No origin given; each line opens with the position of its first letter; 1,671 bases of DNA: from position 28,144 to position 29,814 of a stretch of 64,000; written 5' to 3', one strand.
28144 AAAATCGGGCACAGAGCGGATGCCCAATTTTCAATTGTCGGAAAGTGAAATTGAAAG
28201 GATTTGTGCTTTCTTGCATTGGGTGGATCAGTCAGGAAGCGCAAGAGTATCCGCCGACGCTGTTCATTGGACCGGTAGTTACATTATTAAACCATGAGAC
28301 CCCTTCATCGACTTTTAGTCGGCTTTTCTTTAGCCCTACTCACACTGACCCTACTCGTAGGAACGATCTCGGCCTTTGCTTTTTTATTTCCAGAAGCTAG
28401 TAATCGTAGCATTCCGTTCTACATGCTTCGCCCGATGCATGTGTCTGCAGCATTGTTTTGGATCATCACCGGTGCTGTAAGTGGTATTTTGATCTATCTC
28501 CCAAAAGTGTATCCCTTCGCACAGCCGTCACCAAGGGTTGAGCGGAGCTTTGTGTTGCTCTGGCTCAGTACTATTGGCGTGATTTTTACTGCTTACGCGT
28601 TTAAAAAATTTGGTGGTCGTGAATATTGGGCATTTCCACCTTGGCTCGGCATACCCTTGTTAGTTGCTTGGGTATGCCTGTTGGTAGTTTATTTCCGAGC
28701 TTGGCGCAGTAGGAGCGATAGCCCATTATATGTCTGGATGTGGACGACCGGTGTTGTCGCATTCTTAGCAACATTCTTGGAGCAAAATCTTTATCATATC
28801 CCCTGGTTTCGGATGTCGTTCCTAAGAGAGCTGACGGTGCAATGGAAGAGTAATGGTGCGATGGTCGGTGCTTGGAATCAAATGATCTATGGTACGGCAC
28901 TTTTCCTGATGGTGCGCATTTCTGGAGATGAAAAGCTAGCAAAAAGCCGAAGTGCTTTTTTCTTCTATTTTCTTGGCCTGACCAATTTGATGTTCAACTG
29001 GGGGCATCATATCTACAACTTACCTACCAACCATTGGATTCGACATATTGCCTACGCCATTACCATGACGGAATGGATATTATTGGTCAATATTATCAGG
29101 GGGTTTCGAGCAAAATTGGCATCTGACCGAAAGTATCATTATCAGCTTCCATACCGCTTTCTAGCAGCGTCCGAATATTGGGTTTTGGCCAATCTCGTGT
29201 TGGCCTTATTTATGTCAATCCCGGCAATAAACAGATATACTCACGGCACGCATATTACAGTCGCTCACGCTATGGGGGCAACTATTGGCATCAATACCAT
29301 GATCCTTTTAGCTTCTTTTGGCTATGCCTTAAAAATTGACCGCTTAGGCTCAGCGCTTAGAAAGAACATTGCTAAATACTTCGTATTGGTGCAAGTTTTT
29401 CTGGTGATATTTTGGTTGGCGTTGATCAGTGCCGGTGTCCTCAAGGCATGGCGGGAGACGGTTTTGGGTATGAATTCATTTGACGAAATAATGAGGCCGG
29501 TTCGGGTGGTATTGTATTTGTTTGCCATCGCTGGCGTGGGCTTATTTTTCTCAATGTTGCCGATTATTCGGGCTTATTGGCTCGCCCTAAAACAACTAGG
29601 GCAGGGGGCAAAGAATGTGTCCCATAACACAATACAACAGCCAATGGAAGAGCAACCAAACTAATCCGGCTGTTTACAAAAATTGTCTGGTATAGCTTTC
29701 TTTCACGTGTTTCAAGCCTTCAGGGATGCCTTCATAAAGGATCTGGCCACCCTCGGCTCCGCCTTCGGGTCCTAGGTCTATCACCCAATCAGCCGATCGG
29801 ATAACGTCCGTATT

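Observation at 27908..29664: NorC/NorB-like two-gene module whose catalytic subunit has Asn for the helix-VI metal ligand and Met for the second helix-X histidine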

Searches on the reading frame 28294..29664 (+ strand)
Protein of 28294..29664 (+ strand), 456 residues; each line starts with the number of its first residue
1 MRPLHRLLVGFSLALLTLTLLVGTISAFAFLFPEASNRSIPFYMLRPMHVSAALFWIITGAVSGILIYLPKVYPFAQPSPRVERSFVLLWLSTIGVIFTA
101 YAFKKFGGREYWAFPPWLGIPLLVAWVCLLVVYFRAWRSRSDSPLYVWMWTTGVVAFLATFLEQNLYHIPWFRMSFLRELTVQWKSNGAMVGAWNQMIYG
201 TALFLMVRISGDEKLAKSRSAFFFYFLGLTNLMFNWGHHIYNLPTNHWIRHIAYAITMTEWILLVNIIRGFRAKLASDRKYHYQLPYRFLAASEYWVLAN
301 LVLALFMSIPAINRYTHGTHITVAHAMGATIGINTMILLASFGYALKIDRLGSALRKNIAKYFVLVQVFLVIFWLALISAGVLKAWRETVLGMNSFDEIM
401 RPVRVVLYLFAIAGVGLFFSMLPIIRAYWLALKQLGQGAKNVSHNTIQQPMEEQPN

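Call 3: search_protein_families(library=pfam, proteins=[window:28294-29664:+], max_evalue=1)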
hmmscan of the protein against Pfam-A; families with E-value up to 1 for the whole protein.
window:28294-29664:+ (456 aa): 1 family
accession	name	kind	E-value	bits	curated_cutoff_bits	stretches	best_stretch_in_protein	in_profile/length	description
PF00115.25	COX1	-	1.9e-21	76.9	34.8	1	8-411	6-431/436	Cytochrome C and Quinol oxidase polypeptide I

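Call 4: search_protein_families(library=ncbifam, proteins=[window:28294-29664:+], max_evalue=1)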
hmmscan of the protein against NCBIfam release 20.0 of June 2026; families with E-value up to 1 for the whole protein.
window:28294-29664:+ (456 aa): 0 families

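Call 5: search_solved_structures(query=window:28294-29664:+, max_evalue=1, show_alignments=3)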
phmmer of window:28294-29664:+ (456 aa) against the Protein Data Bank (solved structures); distinct sequences matched with E-value up to 1: 2.
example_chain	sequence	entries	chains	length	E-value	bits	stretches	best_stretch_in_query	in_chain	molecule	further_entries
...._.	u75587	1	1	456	8.5e-06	28.1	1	11-428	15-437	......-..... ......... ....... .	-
3o0r_B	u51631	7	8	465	0.0076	18.4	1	11-420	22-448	Nitric oxide reductase subunit B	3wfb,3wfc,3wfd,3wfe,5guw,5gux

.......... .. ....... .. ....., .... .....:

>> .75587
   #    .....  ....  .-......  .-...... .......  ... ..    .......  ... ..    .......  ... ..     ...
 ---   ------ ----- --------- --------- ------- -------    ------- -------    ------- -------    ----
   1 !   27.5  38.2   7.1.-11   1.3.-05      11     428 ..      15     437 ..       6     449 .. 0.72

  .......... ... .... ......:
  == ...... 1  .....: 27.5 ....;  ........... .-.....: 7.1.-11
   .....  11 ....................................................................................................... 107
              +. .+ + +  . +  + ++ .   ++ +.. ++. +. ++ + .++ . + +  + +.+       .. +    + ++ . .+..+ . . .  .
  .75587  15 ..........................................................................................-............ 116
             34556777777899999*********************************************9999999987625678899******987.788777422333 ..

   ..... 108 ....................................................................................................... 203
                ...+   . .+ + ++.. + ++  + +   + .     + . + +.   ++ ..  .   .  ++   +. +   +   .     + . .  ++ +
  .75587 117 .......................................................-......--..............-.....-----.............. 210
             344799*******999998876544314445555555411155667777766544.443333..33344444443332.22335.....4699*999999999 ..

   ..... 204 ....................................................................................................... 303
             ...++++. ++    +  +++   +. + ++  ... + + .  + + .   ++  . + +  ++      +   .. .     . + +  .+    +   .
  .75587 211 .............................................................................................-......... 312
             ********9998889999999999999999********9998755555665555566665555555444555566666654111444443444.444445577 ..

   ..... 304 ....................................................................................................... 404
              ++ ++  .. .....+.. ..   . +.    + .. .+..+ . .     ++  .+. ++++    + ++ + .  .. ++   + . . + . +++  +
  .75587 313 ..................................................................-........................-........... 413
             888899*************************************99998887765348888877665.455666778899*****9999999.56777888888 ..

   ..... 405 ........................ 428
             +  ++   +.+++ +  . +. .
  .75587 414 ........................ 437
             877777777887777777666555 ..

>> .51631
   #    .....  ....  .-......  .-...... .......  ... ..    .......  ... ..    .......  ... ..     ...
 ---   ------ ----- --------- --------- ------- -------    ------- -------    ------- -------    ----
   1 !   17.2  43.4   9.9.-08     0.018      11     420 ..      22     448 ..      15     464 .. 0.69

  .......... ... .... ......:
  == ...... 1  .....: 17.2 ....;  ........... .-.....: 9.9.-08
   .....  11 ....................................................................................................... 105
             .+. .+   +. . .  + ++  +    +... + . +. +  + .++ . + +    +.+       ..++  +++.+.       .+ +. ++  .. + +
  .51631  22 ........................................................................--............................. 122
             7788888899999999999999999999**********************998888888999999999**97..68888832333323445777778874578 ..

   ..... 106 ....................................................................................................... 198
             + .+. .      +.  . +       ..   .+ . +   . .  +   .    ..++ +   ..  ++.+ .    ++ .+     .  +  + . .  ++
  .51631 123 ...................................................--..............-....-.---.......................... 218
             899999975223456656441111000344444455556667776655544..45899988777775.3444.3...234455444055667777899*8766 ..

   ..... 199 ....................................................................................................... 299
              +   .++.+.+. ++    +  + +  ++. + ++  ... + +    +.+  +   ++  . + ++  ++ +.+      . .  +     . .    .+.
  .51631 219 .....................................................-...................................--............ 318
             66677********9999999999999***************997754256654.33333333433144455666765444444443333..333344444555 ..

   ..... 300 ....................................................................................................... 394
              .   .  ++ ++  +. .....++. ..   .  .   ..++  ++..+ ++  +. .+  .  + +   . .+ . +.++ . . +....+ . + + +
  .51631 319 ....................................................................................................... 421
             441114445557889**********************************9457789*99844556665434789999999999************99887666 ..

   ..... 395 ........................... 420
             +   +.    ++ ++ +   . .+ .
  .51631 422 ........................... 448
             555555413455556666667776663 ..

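Call 13: find_homologous_proteins(query=window:28294-29664:+, max_evalue=0.00001)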
Query window:28294-29664:+ (456 aa): 3284 proteins with E <= 0.00001 among 8000 candidates; the best 120 are listed.
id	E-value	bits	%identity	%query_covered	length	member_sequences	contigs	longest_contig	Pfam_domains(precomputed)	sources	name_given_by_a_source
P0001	0.0e+0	1022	100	100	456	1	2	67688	PF00115.26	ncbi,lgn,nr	ncbi:MAG: cbb3-type cytochrome c oxidase subunit I [Bacteroidetes bacterium]|nr:cbb3-type cytochrome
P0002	1.2e-281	952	93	100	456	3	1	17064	PF00115.26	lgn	-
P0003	5.5e-234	795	76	99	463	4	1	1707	PF00115.26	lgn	-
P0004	2.2e-210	717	71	98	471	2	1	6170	PF00115.26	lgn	-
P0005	2.6e-205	701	69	95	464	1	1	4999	PF00115.26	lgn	-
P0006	4.5e-202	690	67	99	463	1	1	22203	PF00115.26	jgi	jgi:nitric oxide reductase subunit B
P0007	2.4e-189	648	65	95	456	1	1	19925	PF00115.26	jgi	jgi:nitric oxide reductase subunit B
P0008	7.1e-189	647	66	96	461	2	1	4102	PF00115.26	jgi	jgi:nitric oxide reductase subunit B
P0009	1.2e-185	636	64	95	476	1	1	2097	PF00115.26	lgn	-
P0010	2.0e-182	625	62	96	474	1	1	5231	PF00115.26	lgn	-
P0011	2.7e-181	622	62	97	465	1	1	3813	PF00115.26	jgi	jgi:nitric oxide reductase subunit B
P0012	4.9e-180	617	63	95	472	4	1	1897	PF00115.26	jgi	jgi:nitric oxide reductase subunit B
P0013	1.6e-179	616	58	99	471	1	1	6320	PF00115.26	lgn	-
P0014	1.6e-179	616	63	89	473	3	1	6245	PF00115.26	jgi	jgi:nitric oxide reductase subunit B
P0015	5.2e-176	604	61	95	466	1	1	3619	PF00115.26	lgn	-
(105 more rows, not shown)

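Call 19: find_encoding_contigs(protein=P0001, flank=10000, max_places=3)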
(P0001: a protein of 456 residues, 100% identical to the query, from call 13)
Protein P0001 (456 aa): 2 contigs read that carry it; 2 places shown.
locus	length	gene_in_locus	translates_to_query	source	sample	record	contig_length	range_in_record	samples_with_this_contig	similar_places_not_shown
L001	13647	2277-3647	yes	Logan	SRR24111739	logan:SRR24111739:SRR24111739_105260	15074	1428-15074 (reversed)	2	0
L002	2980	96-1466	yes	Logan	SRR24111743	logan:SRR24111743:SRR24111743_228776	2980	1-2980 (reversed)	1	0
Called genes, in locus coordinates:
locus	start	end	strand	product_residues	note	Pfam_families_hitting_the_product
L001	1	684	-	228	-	?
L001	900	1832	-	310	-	PF00535:Glycos_transf_2, PF10111:Glyco_tranf_2_2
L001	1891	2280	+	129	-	PF13442:Cytochrome_CBB3, PF00034:Cytochrom_C (faint)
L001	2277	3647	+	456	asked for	PF00115:COX1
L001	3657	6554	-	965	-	PF00005:ABC_tran (faint), PF02463:SMC_N (faint), PF13191:AAA_16 (faint), PF13555:AAA_29 (faint), PF20703:nSTAND1 (faint), PF20720:nSTAND3 (faint), PF17760:UvrA_inter, PF17755:UvrA_DNA-bind, +1 more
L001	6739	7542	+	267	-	-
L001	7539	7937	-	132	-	PF00856:SET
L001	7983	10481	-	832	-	PF08245:Mur_ligase_M, PF02875:Mur_ligase_C (weak), PF01168:Ala_racemase_N, PF00842:Ala_racemase_C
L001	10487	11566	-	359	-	-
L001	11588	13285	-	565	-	PF23357:DUF7088, PF09822:ABC_transp_aux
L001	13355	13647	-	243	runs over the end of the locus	PF12730:ABC2_membrane_4 (weak), PF12679:ABC2_membrane_2, PF12698:ABC2_membrane_3 (weak), PF13346:ABC2_membrane_5 (weak)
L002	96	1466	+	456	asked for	PF00115:COX1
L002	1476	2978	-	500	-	?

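Call 20: find_related_loci(query=A1, collection=genome_contigs, flank=10000)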
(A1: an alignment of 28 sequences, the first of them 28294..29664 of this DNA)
Query A1 (456 aa) in genome_contigs; peptide patterns used: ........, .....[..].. (x = any residue, [..] = any of these).
599 stretches matched a pattern (row limit reached: there are more); 523 encode a relative of the query (tblastn E <= 1e-3); the best 80 are kept; 80 distinct loci.
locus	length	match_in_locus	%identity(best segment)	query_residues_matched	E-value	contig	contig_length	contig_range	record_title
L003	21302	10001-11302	77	1-434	0e+0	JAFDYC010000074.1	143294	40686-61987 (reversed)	MAG: Bacteroidetes bacterium isolate SZAS-40 LIN-621__74__length-143294, whole genome shotgun sequence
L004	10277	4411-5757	76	1-449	0e+0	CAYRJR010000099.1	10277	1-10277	MAG TPA_asm: uncultured Chitinophagaceae bacterium isolate SRP263991_co5_35 genome assembly, contig: NODE_12777_length_1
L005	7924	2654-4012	70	1-454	0e+0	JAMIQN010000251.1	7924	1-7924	MAG: Chitinophagaceae bacterium isolate RA_AS_metabat.81 k201_214945, whole genome shotgun sequence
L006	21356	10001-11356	62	6-456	1e-175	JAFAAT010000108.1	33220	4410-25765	MAG: Bacteroidetes bacterium isolate OH_PFB_92 k127_41713, whole genome shotgun sequence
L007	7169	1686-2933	61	1-417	2e-172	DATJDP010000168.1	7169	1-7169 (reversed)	MAG TPA_asm: Flavipsychrobacter sp. isolate SMAG_U15410 k141_370863, whole genome shotgun sequence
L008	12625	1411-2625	63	32-435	8e-171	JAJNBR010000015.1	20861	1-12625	MAG: Flavipsychrobacter sp. isolate C_No_T20_B_bin.22 scaffold_1611, whole genome shotgun sequence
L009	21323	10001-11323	59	1-442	5e-169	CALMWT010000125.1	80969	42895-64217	MAG TPA_asm: uncultured Taibaiella sp. isolate SRR1763383_bin.29_CONCOCT_v1.1_MAG genome assembly, contig: ERZ747224.87,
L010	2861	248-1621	58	1-456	2e-177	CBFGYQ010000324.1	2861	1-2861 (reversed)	MAG TPA_asm: uncultured bacterium isolate SRR32277373_concoct_73 genome assembly, contig: ERZ27245830.12627, whole genom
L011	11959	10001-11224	64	7-415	5e-167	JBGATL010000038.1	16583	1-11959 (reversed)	MAG: Flavobacteriales bacterium isolate MAG_MBR_AS.45 MBRAS-45_scaffold_5285, whole genome shotgun sequence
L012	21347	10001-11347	58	6-455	6e-166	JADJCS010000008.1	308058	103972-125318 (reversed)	MAG: Flavobacteriales bacterium isolate Aved_18-Q3-R54-62_BATAC.626 tig00009845-10-3095900, whole genome shotgun sequenc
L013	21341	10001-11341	56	6-454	3e-166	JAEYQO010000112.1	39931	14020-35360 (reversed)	MAG: Bacteroidetes bacterium isolate OH_CBB_23 k127_1397205, whole genome shotgun sequence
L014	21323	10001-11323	56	3-441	5e-165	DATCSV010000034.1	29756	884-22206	MAG TPA_asm: Flavipsychrobacter sp. isolate SMAG_U7314 k141_19494, whole genome shotgun sequence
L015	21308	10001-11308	58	1-435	3e-164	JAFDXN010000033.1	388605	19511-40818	MAG: Bacteroidetes bacterium isolate SZAS-26 CK_MAG-111__33__length-388605, whole genome shotgun sequence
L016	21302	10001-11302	59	1-435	5e-163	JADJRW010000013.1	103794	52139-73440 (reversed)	MAG: Flavobacteriales bacterium isolate Hade_18-Q3-R52-61_BATAC.255 tig00017101-10-1042880, whole genome shotgun sequenc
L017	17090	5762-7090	56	3-443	4e-162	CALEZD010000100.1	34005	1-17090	MAG TPA_asm: uncultured Bacteroidetes bacterium isolate SRR6227243_bin.39_CONCOCT_v1.1_MAG genome assembly, contig: ERZ7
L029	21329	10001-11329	55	1-450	2e-154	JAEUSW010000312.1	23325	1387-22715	MAG: Flavobacteriales bacterium isolate new MAG-313 k141_251547, whole genome shotgun sequence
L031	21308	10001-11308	54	1-435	5e-154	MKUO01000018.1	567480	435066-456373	MAG: Bacteroidetes bacterium 43-93 SCNpilot_expt_1000_bf_scaffold_49, whole genome shotgun sequence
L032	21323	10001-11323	56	1-439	2e-152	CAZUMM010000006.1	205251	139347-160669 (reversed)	MAG TPA_asm: uncultured Flavipsychrobacter sp. isolate SRP263527_co2_251 genome assembly, contig: NODE_24_length_205251_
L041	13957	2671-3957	51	5-435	4e-149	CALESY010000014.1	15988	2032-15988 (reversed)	MAG TPA_asm: uncultured Chitinophagaceae bacterium isolate SRR5576004_bin.58_CONCOCT_v1.1_MAG genome assembly, contig: E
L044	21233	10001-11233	58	1-411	4e-148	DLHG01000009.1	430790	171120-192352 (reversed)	MAG TPA_asm: Bacteroidetes bacterium UBA7674 UBA7674_contig_569, whole genome shotgun sequence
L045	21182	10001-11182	54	23-415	1e-147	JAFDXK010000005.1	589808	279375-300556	MAG: Bacteroidetes bacterium isolate SZAS-23 BACT-AMP-10__5__length-589808, whole genome shotgun sequence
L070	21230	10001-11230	55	23-432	4e-149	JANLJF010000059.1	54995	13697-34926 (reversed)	MAG: Azovibrio restrictus isolate XYLBin2 XylDeg_M3_271_length_54995_cov_7, whole genome shotgun sequence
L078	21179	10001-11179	47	6-403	2e-110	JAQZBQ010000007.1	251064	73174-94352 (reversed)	MAG: Bacteroidota bacterium isolate C_No_T20_C_bin.136 scaffold_70, whole genome shotgun sequence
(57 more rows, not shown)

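Call 26: search_protein_families(library=pfam, proteins=[L032:11860-12300:+, L006:14166-15419:+, L031:13655-14581:+, L007:3140-3634:+, L029:6203-6763:+, L078:7656-9467:+, L029:19134-20795:-, L070:15350-16609:+, L017:12427-12756:+, L044:14574-15374:+], max_evalue=0.001)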
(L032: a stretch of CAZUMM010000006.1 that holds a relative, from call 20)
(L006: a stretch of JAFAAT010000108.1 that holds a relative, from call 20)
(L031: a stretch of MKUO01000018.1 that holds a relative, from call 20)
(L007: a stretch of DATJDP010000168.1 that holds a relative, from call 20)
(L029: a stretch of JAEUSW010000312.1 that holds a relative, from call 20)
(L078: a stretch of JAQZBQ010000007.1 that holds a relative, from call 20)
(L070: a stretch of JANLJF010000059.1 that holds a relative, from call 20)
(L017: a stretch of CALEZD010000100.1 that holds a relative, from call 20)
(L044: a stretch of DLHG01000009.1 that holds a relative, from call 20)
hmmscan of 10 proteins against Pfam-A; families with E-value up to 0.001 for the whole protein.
L032:11860-12300:+ (146 aa): 1 family
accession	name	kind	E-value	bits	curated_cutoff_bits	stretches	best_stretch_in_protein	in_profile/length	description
PF02082.26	Rrf2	-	2.9e-26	92.6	30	1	3-131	2-130/132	Iron-dependent Transcriptional regulator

L006:14166-15419:+ (417 aa): 0 families

L031:13655-14581:+ (308 aa): 3 families
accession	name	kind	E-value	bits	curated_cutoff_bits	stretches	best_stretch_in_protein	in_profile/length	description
PF10006.14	DUF2249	-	3.1e-21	75.4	29.5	1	6-75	1-70/70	Uncharacterized conserved protein (DUF2249)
PF01814.28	Hemerythrin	-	5.7e-21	75.8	25.3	1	156-301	5-127/127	Hemerythrin HHE cation binding domain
PF04405.19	ScdA_N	-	2.9e-19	68.9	32.5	1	84-133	4-53/56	Domain of Unknown function (DUF542)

L007:3140-3634:+ (164 aa): 1 family
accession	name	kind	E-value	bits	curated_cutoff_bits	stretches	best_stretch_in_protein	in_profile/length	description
PF01814.28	Hemerythrin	-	6.3e-10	40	25.3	1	83-152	8-80/127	Hemerythrin HHE cation binding domain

L029:6203-6763:+ (186 aa): 1 family
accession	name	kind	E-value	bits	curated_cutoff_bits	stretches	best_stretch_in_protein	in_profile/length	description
PF02469.27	Fasciclin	-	7.1e-32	110.7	22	1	64-185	2-123/123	Fasciclin domain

L078:7656-9467:+ (603 aa): 0 families

L029:19134-20795:- (553 aa): 4 families
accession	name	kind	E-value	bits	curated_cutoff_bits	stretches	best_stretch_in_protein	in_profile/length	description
PF07732.21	Cu-oxidase_3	-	2.9e-23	82.6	21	1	44-155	6-118/119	Multicopper oxidase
PF07731.20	Cu-oxidase_2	-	3.6e-14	53.1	20.4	1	359-467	23-135/137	Multicopper oxidase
PF00394.28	Cu-oxidase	-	5.1e-06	27.1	21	0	189-267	34-122/157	Multicopper oxidase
PF18962.6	Por_Secre_tail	-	5.6e-06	27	27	1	482-551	1-75/75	Secretion system C-terminal sorting domain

L070:15350-16609:+ (419 aa): 0 families

L017:12427-12756:+ (109 aa): 1 family
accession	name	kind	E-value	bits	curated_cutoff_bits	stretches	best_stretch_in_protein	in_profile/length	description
PF01883.24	FeS_assembly_P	-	9.2e-14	51.9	23.5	1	17-87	5-72/73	Iron-sulfur cluster assembly protein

L044:14574-15374:+ (266 aa): 3 families
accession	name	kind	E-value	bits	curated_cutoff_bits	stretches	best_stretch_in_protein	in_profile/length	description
PF10006.14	DUF2249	-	6.1e-22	77.7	29.5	2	197-251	2-59/70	Uncharacterized conserved protein (DUF2249)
PF08984.16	DUF1858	-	1.1e-11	45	32.2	1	3-60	1-56/59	Domain of unknown function (DUF1858)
PF01206.22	TusA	-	0.00023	21.4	28.6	0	110-165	13-70/70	Sulfurtransferase TusA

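Call 27: search_protein_representatives(protein=window:28294-29664:+)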
Query: 456 residues. Proteins with E-value up to 0.001 (for the whole library): 326; up to 1e-10: 221; up to 1e-30: 108. The best 150 are listed.
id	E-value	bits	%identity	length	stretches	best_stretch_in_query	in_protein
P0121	1.1e-145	502.5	52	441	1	4-435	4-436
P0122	3.0e-142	491.2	53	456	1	3-430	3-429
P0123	1.2e-120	419.9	49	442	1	6-431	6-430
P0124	1.9e-105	369.9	60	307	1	149-427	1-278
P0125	2.1e-96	340.0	43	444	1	12-425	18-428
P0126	6.6e-96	338.4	42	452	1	13-421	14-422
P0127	4.6e-94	332.3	43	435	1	9-423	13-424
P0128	3.8e-93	329.3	64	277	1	190-424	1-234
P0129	2.2e-90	320.2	41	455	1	7-429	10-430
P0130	9.7e-90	318.1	40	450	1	6-426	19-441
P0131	5.2e-89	315.7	43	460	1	10-432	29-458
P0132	1.9e-88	313.8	39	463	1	12-425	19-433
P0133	4.5e-87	309.3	41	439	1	7-423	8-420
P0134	2.3e-85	303.6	41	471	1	7-436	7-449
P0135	9.8e-82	291.7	40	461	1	7-432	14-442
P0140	2.4e-77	277.2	40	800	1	18-428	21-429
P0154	5.2e-63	230.0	36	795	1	22-432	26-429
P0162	5.6e-52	193.6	35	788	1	17-420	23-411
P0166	2.9e-51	191.3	40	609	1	16-293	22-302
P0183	1.2e-44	169.4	30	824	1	21-381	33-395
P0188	3.5e-43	164.6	36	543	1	18-383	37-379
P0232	1.1e-28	116.8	29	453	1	14-424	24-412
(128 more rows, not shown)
